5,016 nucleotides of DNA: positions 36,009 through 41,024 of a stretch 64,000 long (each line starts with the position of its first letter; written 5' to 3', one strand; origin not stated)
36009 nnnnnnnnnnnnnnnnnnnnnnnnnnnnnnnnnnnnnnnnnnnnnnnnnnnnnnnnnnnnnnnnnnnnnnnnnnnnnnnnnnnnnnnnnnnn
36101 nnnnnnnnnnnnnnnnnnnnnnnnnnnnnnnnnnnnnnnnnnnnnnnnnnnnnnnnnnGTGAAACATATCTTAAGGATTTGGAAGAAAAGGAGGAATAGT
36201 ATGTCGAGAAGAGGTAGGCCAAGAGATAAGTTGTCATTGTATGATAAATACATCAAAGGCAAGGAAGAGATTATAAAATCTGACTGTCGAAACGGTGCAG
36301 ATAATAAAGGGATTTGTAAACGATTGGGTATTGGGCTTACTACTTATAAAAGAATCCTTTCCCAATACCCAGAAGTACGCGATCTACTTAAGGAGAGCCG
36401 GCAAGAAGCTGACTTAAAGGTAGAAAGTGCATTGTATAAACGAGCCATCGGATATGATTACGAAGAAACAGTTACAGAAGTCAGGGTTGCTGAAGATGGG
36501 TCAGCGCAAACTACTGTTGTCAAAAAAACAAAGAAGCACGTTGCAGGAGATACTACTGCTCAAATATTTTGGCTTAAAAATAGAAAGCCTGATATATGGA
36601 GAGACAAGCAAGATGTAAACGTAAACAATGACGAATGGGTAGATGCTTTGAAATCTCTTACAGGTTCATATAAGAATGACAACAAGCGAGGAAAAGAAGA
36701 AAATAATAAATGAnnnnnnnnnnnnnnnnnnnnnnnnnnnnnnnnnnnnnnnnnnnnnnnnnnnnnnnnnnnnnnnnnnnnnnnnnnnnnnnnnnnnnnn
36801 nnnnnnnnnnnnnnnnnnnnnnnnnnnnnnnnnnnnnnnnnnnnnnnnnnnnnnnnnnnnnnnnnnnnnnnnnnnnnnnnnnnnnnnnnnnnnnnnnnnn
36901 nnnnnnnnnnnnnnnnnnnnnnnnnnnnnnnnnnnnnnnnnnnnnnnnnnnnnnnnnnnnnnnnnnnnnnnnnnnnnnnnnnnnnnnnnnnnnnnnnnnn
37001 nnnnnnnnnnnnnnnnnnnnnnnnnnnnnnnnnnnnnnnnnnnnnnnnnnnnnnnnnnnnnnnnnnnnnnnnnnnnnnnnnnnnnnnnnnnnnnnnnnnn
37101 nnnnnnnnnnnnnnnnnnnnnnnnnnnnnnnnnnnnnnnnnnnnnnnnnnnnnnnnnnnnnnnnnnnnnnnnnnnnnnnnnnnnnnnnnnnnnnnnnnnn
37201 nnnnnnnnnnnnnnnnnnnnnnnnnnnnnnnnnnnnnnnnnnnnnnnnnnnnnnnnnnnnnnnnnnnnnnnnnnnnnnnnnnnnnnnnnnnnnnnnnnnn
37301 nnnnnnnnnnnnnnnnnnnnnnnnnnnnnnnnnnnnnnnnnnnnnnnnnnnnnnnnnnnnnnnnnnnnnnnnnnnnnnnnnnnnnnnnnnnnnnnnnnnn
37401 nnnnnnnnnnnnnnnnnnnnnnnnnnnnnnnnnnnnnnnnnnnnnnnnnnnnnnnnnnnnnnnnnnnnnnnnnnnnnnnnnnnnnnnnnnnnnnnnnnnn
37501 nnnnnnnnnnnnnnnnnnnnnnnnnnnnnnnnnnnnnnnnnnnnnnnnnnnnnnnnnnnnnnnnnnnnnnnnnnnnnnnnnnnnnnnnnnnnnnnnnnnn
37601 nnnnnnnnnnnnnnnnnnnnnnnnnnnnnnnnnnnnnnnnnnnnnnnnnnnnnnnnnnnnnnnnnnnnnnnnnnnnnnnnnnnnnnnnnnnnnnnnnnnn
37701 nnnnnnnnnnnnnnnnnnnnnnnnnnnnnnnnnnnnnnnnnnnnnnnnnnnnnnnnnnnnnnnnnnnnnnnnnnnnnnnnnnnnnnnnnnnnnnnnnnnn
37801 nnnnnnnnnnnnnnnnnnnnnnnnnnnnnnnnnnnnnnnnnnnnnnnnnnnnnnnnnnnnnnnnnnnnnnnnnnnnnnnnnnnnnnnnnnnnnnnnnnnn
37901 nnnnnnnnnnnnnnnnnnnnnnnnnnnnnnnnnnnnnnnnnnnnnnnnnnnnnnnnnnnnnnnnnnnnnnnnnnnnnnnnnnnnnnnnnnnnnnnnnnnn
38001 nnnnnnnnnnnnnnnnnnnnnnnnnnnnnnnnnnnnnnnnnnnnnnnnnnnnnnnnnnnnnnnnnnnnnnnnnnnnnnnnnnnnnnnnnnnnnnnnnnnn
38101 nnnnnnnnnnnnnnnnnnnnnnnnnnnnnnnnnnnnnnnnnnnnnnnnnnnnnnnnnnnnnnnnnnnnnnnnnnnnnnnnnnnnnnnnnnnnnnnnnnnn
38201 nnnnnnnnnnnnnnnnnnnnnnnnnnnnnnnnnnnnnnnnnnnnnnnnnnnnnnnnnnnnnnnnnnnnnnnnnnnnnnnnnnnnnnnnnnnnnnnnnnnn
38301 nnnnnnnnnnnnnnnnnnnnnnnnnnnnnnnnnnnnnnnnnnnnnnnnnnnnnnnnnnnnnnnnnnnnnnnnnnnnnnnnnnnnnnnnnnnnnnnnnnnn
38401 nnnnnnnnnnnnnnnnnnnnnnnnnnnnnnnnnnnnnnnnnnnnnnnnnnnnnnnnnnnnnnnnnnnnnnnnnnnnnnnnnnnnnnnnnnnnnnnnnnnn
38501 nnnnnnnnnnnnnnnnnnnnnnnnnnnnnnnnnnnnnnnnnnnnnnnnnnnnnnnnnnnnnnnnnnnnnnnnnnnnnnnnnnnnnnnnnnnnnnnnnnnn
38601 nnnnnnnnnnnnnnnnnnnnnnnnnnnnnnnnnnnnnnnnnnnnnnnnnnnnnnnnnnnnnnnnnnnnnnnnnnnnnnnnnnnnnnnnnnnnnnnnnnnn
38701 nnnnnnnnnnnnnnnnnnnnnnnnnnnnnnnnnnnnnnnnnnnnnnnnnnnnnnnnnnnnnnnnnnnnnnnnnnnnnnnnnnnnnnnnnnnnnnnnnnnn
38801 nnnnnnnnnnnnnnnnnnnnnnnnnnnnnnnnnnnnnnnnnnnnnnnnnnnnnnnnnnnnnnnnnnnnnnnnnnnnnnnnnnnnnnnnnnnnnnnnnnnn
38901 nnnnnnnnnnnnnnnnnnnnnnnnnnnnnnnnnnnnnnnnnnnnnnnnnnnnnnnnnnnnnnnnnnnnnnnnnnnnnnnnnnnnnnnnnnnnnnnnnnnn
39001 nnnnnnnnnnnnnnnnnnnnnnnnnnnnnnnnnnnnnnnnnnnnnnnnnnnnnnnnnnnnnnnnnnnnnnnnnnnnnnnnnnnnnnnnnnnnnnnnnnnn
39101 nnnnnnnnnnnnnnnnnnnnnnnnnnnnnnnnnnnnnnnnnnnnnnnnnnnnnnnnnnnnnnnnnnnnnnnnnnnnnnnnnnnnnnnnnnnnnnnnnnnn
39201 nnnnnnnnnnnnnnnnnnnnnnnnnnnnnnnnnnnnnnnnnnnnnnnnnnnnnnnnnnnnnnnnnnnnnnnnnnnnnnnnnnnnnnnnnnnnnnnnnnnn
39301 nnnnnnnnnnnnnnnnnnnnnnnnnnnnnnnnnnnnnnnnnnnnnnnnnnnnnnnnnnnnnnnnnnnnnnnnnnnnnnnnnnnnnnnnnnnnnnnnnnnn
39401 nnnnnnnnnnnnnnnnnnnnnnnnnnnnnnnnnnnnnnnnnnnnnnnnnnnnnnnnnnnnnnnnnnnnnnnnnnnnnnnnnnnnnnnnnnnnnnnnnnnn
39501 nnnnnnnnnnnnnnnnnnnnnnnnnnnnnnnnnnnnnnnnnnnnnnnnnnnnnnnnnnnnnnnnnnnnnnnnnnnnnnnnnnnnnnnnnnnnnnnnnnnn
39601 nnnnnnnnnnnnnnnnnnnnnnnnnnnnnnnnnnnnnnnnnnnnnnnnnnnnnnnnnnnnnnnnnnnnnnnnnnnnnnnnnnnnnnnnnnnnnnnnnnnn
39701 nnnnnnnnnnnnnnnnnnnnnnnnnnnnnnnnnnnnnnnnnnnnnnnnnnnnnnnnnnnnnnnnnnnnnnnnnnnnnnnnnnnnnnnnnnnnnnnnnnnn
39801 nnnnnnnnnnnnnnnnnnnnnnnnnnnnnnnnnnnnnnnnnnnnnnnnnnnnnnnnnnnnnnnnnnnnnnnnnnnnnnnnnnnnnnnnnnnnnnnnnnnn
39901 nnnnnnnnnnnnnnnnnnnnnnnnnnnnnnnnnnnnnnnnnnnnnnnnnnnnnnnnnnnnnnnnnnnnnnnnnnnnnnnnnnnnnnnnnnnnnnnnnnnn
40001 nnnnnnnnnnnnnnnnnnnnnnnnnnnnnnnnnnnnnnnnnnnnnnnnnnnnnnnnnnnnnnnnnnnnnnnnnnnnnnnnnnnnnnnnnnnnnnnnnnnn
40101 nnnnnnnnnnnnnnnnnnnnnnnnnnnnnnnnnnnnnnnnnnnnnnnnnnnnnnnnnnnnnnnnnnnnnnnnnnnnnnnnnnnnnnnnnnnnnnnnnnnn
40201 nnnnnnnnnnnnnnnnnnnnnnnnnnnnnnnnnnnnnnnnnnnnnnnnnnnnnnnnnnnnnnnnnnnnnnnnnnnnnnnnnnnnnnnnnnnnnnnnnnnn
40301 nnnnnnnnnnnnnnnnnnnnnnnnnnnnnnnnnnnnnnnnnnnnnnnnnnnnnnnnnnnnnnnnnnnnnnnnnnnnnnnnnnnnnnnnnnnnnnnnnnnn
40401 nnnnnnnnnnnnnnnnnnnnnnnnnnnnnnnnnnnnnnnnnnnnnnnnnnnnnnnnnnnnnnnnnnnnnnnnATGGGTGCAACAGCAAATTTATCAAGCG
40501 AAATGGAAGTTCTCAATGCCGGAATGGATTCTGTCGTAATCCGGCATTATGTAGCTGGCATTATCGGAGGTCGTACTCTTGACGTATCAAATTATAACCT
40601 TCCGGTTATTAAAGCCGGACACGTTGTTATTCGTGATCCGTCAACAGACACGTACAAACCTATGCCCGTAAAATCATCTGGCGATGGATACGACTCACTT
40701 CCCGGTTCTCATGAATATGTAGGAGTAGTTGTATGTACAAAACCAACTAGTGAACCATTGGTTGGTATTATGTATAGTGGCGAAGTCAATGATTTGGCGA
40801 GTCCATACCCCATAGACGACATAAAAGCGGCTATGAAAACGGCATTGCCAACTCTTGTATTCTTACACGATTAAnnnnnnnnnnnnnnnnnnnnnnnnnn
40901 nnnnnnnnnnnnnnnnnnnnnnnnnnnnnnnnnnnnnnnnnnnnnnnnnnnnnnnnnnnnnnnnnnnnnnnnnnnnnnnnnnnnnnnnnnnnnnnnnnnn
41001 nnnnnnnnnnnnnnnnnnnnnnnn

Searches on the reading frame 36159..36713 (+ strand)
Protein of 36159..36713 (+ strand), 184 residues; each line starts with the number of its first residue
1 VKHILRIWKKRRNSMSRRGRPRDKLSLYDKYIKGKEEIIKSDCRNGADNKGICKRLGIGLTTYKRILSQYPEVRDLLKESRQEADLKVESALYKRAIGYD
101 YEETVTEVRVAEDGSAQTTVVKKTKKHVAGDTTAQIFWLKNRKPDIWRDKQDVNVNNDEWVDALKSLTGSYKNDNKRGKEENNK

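Call 42: search_protein_families(library=phrogs, proteins=[window:36159-36713:+], max_evalue=0.001)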
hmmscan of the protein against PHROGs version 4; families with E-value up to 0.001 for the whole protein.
window:36159-36713:+ (184 aa): 3 families
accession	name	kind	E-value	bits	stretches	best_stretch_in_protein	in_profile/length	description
phrog_309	-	head and packaging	1.5e-37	131.3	1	9-157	114-260/319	terminase small subunit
phrog_23444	-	head and packaging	1.3e-12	48.9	1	55-148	6-99/126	terminase small subunit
phrog_4102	-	head and packaging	0.00089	20.5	0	43-174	27-139/166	terminase small subunit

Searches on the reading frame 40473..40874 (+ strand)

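Call 42: search_protein_families(library=phrogs, proteins=[window:40473-40874:+], max_evalue=0.001)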
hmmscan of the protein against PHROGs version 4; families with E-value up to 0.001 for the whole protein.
window:40473-40874:+ (133 aa): 1 family
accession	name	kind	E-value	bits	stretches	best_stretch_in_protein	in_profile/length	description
phrog_38330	-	unknown function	7.8e-43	146.5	1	1-133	1-138/138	-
